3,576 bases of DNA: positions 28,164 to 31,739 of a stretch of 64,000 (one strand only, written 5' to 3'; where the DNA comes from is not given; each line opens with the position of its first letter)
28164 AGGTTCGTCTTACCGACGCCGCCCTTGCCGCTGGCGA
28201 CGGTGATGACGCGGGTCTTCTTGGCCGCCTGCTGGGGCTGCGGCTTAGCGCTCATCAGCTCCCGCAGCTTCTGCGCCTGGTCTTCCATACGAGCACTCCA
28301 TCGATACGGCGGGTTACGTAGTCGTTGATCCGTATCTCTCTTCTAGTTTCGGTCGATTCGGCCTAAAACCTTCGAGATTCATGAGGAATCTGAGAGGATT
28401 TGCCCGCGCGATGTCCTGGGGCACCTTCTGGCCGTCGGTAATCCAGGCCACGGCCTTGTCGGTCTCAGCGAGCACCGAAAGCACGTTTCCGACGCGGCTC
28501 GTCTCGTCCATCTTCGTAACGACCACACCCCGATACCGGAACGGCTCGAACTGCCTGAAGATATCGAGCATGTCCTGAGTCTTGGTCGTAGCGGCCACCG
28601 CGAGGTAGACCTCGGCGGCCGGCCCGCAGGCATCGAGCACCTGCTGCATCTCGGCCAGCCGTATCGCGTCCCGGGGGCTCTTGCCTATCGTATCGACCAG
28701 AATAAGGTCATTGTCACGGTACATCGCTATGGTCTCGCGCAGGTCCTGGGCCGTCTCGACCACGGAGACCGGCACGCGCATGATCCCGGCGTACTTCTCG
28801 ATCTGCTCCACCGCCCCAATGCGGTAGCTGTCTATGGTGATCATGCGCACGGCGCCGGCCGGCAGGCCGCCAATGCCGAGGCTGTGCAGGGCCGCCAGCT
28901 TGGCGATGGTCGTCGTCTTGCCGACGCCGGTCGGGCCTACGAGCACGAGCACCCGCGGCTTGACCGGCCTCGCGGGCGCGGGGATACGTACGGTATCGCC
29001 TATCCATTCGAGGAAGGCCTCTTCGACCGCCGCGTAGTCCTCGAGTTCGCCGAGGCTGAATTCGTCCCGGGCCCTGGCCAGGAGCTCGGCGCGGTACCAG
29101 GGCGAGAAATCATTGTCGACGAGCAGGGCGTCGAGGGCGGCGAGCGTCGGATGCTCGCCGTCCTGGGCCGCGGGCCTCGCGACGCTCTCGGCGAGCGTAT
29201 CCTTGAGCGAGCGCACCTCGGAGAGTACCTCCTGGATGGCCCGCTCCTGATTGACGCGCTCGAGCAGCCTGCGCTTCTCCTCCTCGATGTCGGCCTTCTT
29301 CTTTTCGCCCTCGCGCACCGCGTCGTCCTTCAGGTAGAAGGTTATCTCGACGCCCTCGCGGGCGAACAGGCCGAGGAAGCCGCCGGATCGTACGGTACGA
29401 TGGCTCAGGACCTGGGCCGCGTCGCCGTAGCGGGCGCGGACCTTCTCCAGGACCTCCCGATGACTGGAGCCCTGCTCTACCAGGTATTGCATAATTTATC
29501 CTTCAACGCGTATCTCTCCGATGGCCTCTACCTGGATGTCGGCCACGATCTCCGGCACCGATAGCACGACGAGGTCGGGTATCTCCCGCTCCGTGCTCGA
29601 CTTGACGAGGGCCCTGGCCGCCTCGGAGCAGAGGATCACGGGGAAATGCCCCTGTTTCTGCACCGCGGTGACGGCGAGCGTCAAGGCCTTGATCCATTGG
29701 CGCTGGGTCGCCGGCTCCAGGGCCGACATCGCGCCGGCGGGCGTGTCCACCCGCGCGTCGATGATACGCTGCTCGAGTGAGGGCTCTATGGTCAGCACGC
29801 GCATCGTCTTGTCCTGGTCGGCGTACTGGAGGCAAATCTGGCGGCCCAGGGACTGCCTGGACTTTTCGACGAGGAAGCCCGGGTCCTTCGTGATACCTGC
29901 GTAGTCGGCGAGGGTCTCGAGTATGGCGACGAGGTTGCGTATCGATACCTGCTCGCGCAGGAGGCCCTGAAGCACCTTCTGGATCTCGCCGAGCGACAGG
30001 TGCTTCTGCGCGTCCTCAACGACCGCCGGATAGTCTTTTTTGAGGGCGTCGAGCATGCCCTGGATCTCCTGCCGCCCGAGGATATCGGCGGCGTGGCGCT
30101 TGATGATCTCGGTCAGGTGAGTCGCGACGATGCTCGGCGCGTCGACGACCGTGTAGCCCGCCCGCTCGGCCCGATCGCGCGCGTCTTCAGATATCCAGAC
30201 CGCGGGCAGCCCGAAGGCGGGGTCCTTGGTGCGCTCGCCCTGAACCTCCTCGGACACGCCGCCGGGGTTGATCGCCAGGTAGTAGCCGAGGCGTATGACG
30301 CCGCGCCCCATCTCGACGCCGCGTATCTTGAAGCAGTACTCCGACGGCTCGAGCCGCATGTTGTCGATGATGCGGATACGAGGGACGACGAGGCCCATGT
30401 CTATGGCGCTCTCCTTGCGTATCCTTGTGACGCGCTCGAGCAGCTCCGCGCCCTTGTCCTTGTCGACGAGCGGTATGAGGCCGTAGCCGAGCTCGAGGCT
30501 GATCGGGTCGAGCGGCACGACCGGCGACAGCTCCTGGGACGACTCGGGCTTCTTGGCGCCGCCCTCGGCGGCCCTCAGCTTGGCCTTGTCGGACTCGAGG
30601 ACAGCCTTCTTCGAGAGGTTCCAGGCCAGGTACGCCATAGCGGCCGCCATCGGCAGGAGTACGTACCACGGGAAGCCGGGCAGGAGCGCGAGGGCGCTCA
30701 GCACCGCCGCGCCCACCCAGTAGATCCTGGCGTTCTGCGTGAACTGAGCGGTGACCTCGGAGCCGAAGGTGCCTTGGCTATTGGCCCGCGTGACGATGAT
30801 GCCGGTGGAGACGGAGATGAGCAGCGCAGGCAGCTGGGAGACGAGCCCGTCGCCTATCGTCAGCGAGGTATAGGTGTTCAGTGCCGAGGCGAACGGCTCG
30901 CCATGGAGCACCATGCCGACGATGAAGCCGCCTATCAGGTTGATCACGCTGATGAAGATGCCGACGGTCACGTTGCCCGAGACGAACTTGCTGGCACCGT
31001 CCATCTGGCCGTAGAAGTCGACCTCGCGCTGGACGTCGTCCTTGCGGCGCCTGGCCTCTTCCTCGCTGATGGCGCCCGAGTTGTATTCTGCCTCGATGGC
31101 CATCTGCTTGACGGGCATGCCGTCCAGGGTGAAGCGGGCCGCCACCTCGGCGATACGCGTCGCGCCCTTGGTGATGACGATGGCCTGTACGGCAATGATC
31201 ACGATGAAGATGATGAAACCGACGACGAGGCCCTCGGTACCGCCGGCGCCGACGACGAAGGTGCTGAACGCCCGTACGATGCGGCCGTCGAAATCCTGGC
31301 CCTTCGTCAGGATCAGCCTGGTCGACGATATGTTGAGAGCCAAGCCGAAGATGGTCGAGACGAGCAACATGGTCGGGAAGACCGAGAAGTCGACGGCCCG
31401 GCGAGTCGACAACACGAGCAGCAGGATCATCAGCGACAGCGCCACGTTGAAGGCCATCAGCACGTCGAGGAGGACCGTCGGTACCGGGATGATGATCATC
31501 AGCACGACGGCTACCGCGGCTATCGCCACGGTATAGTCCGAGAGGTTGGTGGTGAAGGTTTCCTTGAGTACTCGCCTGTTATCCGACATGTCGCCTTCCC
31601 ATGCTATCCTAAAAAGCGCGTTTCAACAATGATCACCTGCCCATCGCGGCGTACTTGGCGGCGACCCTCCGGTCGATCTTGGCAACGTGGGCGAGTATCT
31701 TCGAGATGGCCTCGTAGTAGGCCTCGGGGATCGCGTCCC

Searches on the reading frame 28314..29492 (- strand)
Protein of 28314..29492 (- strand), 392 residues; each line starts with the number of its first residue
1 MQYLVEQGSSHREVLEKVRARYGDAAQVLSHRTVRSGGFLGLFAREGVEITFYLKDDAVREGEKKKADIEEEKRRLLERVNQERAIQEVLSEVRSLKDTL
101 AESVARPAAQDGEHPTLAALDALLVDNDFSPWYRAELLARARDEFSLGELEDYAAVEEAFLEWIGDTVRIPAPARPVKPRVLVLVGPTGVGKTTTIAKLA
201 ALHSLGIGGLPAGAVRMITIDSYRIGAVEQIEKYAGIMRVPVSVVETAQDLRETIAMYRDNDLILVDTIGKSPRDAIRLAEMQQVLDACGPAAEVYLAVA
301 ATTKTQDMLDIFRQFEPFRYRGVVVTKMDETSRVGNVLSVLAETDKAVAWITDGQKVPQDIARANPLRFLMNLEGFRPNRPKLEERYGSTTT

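Call 84: search_protein_families(library=pfam, proteins=[window:28314-29492:-], max_evalue=0.0001)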
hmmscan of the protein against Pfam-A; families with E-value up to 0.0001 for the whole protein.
window:28314-29492:- (392 aa): 1 family
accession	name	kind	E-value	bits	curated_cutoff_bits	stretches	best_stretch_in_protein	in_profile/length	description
PF00448.28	SRP54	-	3.7e-37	128.3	22.7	1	179-372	1-193/196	SRP54-type protein, GTPase domain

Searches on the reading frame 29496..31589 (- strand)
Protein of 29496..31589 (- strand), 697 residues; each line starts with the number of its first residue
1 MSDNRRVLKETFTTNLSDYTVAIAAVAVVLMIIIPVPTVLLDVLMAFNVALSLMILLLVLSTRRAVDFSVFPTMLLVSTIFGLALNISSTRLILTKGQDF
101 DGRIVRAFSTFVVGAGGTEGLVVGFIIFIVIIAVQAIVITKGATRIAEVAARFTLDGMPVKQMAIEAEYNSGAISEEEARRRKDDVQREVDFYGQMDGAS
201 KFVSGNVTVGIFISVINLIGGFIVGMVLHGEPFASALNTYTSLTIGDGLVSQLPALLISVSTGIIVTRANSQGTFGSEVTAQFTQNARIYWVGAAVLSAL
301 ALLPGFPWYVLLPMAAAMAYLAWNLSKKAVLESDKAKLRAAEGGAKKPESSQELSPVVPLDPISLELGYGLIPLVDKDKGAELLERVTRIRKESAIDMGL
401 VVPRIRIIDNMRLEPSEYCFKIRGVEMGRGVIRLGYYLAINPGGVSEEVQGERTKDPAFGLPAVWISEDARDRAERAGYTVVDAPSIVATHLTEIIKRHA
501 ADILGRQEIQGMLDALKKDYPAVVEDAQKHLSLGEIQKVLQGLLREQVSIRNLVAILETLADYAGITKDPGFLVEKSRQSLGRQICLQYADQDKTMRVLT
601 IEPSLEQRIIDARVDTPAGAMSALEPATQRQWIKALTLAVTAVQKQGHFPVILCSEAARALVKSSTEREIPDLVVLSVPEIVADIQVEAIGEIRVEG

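Call 84: search_protein_families(library=pfam, proteins=[window:29496-31589:-], max_evalue=0.0001)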
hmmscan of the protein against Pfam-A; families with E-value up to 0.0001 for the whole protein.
window:29496-31589:- (697 aa): 1 family
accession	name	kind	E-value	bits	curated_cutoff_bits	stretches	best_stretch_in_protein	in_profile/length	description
PF00771.25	FHIPEP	-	3.5e-254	845.7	29.1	1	28-685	1-656/657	FHIPEP family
